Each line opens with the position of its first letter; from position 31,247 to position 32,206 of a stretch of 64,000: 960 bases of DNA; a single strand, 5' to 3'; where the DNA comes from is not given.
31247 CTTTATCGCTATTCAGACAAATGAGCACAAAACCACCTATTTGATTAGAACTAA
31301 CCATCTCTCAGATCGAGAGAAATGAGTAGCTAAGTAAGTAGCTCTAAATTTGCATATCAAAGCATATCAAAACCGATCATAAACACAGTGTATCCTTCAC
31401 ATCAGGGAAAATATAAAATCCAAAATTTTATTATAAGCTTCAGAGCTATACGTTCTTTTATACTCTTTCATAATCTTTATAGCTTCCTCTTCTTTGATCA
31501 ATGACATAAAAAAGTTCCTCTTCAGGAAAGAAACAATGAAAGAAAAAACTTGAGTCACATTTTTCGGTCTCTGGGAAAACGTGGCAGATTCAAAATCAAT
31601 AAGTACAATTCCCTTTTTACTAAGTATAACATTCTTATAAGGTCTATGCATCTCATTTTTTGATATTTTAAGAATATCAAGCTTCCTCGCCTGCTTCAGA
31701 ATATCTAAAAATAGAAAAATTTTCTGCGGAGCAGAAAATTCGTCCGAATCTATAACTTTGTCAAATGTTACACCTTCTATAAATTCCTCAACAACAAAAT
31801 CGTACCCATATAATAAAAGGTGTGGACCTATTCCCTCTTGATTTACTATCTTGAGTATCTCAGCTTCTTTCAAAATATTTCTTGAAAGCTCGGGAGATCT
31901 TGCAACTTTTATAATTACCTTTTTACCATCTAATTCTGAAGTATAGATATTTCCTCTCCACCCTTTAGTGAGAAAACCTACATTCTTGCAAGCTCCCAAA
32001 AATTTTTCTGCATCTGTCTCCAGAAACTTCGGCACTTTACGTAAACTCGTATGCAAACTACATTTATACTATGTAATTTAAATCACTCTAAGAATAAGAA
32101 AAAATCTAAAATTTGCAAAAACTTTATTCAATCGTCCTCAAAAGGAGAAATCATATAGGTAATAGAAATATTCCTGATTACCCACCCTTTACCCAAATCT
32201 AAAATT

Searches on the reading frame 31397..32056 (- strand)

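Call 43: search_protein_families(library=pfam, proteins=[window:31397-32056:-], max_evalue=0.01)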
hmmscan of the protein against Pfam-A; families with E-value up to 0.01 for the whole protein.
window:31397-32056:- (219 aa): 2 families
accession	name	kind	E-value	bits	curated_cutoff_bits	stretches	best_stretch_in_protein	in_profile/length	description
PF01633.27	Choline_kinase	-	0.00031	20.6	29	0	45-100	24-80/300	Choline/ethanolamine kinase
PF01636.29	APH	-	0.0033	17.7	23.2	0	30-100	6-85/239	Phosphotransferase enzyme family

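Call 57: search_protein_families(library=padloc, proteins=[window:31397-32056:-], max_evalue=0.01)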
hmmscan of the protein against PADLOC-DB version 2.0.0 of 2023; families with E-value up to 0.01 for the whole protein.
window:31397-32056:- (219 aa): 4 families
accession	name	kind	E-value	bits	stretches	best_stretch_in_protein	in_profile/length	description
PDLC04056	PD-T4-6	-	1.3e-05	22.5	1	87-169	84-164/415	-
PDLC04045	PD-T4-6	-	0.00065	16.8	1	61-157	85-186/350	-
PDLC04138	mad6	-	0.0009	16.2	1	26-121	56-164/659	mads_6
PDLC04058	PD-T4-6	-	0.0057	13.8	1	87-156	91-161/460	-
